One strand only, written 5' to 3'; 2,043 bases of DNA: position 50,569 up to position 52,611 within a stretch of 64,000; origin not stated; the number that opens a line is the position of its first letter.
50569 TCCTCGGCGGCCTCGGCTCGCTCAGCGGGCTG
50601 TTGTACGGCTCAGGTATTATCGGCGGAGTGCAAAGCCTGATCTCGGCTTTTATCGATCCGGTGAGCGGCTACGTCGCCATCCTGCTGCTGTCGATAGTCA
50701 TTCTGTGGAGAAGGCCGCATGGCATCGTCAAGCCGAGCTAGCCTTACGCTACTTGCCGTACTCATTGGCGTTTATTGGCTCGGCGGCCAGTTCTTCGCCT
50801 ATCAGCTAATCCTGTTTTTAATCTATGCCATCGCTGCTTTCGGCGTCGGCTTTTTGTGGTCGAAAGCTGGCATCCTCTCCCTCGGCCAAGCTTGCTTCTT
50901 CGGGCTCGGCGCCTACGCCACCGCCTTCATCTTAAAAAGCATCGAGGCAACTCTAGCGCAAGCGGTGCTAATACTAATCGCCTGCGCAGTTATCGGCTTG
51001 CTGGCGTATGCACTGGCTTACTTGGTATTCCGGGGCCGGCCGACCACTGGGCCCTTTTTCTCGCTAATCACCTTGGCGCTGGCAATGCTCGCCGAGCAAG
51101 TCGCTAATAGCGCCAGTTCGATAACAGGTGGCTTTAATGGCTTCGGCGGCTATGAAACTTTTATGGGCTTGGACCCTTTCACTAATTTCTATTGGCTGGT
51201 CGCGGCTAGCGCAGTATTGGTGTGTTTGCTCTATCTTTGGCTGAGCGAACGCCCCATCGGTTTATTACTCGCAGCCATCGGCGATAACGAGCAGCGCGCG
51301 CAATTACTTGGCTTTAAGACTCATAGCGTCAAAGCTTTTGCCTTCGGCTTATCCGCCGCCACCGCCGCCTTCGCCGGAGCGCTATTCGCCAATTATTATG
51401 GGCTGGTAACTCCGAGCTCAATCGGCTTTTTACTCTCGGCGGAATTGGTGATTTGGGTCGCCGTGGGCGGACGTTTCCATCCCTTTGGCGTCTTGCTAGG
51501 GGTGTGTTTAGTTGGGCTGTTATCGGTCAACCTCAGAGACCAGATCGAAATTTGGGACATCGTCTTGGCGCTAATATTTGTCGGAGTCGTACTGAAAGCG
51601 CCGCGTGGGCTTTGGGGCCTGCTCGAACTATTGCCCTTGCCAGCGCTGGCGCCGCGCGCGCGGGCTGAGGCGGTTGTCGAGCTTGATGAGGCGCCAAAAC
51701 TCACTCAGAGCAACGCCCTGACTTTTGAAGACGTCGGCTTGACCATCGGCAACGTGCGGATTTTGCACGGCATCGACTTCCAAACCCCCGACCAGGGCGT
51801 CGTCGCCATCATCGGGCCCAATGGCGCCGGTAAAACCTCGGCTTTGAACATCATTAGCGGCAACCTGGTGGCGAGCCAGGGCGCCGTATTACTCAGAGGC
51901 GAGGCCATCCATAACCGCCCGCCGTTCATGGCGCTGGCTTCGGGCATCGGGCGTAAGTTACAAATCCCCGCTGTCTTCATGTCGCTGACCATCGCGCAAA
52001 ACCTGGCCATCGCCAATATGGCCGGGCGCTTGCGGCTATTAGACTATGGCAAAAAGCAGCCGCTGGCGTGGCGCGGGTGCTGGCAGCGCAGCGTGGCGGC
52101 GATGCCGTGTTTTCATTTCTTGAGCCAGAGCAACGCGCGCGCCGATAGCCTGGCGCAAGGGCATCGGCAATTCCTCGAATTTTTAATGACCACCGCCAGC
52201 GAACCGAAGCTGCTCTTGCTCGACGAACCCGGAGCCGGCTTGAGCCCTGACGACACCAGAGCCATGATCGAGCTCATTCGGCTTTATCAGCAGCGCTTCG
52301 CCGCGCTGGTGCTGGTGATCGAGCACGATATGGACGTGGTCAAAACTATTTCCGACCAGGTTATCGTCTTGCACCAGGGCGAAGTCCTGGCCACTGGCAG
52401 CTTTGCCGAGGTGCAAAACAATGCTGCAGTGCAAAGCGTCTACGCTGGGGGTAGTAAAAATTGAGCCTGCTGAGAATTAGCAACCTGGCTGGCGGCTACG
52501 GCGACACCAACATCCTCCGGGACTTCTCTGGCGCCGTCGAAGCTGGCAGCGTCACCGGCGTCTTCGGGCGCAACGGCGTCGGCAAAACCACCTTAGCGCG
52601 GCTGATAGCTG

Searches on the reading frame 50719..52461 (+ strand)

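Call 52: search_protein_families(library=ncbifam, proteins=[window:50719-52461:+], max_evalue=1e-20)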
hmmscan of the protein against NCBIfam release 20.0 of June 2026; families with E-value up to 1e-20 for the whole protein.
window:50719-52461:+ (581 aa): 20 families
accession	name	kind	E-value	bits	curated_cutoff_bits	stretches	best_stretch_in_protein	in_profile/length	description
TIGR03411.1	urea_trans_UrtD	equivalog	3.9e-52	177.3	304.1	1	333-577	2-241/242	urea ABC transporter ATP-binding protein UrtD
TIGR03408.1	urea_trans_UrtC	equivalog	3.5e-51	174.8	296.2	1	81-301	88-313/313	urea ABC transporter permease subunit UrtC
NF008449.1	PRK11300.1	equivalog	5.8e-42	143.7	362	1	333-577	5-253/255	high-affinity branched-chain amino acid ABC transporter ATP-binding protein LivG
TIGR03410.1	urea_trans_UrtE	equivalog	2.2e-30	105.8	285.8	1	335-569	2-223/230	urea ABC transporter ATP-binding subunit UrtE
TIGR04406.1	LPS_export_lptB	equivalog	2.6e-30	105.5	240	1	344-578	12-235/239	LPS export ABC transporter ATP-binding protein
TIGR03727.1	urea_t_UrtC_arc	equivalog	1.7e-28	99.6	575.55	1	14-300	38-339/369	urea ABC transporter, permease protein UrtC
TIGR03864.1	PQQ_ABC_ATP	hypoth_equivalog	2.6e-27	95.8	302.25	1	334-575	2-229/236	ABC transporter, ATP-binding subunit, PQQ-dependent alcohol dehydrogenase system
NF010068.0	PRK13548.1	equivalog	1.9e-26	92.7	261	1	331-576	3-241/261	heme ABC transporter ATP-binding protein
TIGR03873.1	F420-0_ABC_ATP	hypoth_equivalog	6.1e-26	91.2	372.4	1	334-576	2-235/256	putative F420-0 ABC transporter ATP-binding protein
NF011967.0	PRK15439.1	equivalog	1.7e-25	89.5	586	1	333-574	11-236/510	autoinducer 2 ABC transporter ATP-binding protein LsrA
TIGR01188.1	drrA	subfamily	2.3e-25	89.5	312.45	1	344-569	4-215/302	daunorubicin resistance ABC transporter, ATP-binding protein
NF008442.0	PRK11288.1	equivalog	5.2e-24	84.4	689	1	330-573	4-239/504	L-arabinose ABC transporter ATP-binding protein AraG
TIGR04521.1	ECF_ATPase_2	equivalog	3.7e-23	82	330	0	490-569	157-236/279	energy-coupling factor transporter ATPase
NF041861.1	YtfR_transport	equivalog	8e-23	80.6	850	1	341-572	9-231/492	galactofuranose ABC transporter, ATP-binding protein YtfR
NF010171.0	PRK13652.1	equivalog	2.5e-22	79.3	476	1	344-567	15-227/277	cobalt transporter ATP-binding subunit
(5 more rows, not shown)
